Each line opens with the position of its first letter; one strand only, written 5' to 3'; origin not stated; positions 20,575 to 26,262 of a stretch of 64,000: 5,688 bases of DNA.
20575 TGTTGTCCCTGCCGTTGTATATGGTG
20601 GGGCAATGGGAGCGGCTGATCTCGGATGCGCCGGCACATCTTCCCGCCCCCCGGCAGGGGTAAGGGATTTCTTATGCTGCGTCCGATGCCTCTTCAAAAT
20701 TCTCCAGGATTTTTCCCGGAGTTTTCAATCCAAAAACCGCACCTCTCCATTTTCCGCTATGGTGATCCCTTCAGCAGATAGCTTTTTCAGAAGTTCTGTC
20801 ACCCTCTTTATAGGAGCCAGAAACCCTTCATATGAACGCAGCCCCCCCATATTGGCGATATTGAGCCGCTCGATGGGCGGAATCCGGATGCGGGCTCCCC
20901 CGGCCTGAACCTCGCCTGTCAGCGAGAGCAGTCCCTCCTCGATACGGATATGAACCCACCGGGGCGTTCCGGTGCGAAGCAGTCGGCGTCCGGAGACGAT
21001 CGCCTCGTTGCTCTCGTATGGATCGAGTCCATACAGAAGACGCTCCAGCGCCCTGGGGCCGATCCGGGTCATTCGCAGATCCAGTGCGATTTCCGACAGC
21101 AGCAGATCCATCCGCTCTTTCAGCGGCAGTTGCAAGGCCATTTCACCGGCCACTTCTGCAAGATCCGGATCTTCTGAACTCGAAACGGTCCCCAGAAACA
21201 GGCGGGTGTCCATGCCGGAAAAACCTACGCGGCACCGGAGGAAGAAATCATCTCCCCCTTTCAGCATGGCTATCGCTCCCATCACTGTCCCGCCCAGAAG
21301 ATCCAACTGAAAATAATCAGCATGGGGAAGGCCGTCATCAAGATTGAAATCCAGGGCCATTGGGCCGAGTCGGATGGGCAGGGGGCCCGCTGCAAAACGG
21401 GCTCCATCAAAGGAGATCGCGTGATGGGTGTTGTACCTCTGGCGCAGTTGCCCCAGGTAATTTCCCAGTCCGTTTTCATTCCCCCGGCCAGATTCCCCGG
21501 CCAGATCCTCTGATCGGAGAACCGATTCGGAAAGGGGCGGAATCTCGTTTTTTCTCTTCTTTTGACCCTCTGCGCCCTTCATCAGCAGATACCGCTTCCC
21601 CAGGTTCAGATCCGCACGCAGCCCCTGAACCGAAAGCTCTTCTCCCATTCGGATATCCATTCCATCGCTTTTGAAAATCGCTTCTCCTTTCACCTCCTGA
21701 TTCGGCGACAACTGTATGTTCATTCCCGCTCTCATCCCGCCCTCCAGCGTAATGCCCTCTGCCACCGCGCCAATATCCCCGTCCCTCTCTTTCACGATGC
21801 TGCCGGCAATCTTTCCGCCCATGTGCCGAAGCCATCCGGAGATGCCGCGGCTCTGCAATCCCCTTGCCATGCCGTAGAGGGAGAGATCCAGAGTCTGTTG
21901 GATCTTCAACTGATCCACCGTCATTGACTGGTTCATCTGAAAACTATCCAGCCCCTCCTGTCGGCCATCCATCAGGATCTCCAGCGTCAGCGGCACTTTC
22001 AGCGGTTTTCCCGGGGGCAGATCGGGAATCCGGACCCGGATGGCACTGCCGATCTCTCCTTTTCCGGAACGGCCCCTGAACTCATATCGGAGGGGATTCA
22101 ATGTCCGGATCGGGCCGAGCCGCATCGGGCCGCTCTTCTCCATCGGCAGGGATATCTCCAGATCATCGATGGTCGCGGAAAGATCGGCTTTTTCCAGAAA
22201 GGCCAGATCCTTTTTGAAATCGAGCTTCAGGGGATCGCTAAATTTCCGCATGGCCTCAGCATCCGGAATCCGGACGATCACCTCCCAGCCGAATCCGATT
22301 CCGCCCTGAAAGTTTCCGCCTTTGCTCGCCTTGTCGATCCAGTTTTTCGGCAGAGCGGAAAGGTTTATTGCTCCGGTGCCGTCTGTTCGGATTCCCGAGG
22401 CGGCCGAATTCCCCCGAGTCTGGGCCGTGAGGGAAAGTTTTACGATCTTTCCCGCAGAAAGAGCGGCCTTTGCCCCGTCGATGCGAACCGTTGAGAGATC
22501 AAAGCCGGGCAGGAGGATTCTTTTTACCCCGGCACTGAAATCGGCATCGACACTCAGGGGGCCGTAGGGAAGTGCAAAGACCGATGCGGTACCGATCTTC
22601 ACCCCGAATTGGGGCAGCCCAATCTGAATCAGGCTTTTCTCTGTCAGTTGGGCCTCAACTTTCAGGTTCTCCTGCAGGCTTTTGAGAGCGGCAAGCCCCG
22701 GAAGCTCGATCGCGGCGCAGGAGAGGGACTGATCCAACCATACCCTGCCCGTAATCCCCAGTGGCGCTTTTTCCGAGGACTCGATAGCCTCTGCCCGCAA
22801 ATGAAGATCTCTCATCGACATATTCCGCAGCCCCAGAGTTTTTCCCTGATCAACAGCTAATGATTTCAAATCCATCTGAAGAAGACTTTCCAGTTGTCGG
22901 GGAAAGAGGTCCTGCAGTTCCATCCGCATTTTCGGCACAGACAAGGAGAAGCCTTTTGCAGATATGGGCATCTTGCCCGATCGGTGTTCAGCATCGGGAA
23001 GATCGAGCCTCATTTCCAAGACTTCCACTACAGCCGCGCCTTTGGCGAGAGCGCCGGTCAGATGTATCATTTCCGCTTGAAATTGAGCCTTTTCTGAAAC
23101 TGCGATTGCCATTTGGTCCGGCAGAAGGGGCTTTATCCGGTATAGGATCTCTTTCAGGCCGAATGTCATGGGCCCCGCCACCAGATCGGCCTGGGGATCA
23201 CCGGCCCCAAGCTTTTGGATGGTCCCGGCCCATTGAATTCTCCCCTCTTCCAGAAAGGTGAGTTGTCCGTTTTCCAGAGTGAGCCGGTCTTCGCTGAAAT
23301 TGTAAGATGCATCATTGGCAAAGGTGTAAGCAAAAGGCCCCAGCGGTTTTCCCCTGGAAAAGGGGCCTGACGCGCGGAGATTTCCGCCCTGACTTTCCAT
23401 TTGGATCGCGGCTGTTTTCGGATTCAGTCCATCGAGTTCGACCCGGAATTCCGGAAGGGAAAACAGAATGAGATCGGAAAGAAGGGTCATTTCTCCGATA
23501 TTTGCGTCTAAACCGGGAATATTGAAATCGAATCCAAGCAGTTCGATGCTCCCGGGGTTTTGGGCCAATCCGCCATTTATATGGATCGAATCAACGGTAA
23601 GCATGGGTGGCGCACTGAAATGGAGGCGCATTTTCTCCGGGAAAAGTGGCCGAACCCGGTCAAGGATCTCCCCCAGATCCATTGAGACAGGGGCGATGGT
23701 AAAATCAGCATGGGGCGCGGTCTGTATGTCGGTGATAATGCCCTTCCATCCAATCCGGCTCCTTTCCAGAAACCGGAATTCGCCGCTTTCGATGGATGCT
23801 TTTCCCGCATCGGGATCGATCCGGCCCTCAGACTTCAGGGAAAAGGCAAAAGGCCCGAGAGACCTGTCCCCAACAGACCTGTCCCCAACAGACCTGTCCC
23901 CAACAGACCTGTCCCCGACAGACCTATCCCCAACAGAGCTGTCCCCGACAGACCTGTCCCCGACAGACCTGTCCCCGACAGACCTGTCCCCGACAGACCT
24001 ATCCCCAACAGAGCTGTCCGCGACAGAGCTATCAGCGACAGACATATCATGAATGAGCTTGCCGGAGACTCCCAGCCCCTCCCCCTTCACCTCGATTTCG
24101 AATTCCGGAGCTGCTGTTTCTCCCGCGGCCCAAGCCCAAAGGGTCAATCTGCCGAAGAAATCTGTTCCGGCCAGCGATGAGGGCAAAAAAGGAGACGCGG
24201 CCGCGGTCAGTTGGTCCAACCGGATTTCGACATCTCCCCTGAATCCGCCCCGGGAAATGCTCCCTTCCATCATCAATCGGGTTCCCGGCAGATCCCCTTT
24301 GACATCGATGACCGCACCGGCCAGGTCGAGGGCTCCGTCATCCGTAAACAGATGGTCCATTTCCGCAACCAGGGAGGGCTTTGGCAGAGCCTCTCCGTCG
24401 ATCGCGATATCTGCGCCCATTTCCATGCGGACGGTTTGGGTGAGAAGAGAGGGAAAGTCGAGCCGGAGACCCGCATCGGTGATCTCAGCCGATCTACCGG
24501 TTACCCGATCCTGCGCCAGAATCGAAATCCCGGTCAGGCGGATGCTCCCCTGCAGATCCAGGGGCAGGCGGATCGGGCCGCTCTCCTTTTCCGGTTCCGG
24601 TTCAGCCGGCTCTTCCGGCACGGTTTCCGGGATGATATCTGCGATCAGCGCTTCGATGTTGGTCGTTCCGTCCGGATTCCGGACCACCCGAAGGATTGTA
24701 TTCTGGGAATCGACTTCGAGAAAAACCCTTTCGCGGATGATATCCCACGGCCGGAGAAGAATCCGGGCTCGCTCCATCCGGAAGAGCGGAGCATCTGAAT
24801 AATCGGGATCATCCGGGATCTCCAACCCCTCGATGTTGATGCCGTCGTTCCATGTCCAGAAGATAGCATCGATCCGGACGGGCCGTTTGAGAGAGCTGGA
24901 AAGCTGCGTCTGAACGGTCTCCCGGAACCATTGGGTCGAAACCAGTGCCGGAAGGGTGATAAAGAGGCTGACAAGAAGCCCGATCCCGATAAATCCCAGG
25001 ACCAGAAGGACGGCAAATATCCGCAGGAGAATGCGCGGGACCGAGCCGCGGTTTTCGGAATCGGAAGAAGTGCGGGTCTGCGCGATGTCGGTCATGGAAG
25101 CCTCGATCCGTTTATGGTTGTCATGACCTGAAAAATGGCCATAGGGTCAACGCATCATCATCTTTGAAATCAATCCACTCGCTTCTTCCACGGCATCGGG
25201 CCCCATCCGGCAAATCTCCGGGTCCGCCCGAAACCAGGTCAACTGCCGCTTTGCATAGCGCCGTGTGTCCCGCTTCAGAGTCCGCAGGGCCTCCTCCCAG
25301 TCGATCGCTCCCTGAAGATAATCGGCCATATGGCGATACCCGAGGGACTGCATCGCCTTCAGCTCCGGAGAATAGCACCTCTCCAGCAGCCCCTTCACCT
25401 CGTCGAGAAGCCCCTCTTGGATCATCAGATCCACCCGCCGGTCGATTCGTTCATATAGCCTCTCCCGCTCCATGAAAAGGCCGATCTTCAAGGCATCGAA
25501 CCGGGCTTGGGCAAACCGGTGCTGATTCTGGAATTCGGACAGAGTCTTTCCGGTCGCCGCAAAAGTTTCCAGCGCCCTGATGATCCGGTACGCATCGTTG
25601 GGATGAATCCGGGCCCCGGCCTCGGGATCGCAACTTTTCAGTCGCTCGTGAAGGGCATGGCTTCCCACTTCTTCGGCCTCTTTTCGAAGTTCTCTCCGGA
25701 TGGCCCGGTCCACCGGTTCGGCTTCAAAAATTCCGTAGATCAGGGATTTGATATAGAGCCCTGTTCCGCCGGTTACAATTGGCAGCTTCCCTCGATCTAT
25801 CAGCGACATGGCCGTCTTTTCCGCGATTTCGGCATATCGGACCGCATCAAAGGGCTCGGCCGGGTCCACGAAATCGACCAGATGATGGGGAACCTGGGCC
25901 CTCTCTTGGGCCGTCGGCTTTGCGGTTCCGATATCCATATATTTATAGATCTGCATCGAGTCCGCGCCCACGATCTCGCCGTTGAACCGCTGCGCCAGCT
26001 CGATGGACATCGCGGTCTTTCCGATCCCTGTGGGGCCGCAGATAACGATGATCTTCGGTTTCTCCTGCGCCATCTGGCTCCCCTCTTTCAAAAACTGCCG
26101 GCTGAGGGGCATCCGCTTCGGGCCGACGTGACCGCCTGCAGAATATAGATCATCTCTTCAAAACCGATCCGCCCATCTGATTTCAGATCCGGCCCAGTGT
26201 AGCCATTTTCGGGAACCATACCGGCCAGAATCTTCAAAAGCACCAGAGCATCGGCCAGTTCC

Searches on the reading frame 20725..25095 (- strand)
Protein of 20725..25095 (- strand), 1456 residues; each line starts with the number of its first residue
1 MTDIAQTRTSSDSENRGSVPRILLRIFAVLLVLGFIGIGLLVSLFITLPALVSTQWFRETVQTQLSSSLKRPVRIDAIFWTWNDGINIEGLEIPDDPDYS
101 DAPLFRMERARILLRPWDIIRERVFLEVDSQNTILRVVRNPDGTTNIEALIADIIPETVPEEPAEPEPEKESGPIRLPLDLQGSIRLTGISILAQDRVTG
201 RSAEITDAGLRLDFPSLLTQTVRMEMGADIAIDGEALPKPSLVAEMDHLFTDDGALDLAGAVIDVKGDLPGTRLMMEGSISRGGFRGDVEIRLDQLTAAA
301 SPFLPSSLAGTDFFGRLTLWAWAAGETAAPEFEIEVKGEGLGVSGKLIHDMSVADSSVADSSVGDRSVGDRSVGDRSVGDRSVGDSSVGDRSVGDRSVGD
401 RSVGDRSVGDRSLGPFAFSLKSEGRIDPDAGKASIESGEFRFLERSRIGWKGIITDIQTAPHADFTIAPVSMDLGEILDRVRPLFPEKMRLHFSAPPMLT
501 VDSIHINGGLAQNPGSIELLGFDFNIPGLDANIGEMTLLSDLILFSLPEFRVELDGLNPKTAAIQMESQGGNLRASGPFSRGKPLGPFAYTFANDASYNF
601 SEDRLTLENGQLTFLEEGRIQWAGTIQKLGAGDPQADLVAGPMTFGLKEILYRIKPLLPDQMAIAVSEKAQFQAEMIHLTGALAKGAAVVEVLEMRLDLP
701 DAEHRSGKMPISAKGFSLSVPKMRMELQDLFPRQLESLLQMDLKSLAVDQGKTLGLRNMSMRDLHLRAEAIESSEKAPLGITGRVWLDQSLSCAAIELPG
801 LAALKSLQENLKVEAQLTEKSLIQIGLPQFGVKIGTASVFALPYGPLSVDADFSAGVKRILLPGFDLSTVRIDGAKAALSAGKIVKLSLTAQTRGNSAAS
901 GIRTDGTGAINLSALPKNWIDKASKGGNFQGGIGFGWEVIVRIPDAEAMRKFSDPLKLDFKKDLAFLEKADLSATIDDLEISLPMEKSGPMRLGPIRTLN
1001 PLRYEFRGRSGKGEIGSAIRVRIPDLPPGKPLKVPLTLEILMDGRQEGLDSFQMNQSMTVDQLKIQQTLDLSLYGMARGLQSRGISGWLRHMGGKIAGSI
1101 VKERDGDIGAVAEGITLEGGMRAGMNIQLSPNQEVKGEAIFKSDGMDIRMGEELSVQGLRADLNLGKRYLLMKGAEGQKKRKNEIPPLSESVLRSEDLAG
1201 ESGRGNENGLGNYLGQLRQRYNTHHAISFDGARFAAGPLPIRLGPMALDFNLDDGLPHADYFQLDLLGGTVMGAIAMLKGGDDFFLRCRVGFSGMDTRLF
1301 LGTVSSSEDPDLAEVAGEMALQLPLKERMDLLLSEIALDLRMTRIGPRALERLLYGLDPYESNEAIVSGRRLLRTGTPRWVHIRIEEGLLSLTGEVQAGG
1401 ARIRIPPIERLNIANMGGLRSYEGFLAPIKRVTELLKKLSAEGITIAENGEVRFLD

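Call 10: search_protein_families(library=pfam, proteins=[window:20725-25095:-], max_evalue=0.001)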
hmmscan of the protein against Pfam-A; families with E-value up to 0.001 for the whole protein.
window:20725-25095:- (1456 aa): 1 family
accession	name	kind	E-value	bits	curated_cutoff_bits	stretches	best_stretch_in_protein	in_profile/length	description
PF13116.12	YhdP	-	0.00016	20.2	46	1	21-118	9-99/1224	YhdP protein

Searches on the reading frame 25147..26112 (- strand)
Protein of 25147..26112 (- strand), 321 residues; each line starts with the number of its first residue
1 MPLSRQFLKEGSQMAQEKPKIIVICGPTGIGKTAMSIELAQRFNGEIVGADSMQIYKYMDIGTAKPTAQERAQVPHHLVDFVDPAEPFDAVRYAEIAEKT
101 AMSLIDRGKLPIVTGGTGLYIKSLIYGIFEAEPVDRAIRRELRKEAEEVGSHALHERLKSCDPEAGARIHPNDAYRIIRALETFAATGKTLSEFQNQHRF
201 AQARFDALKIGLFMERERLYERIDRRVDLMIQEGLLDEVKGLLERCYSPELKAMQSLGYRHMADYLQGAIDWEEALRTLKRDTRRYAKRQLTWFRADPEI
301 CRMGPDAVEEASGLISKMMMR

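Call 10: search_protein_families(library=pfam, proteins=[window:25147-26112:-], max_evalue=0.001)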
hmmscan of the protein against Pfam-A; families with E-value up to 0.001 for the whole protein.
window:25147-26112:- (321 aa): 2 families
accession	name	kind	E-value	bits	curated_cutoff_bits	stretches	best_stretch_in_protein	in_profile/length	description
PF01715.23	IPPT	-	2.9e-93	312.5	23.6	1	54-296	1-242/243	IPP transferase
PF01745.22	IPT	-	5.6e-08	32.9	20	1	20-70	2-52/233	Isopentenyl transferase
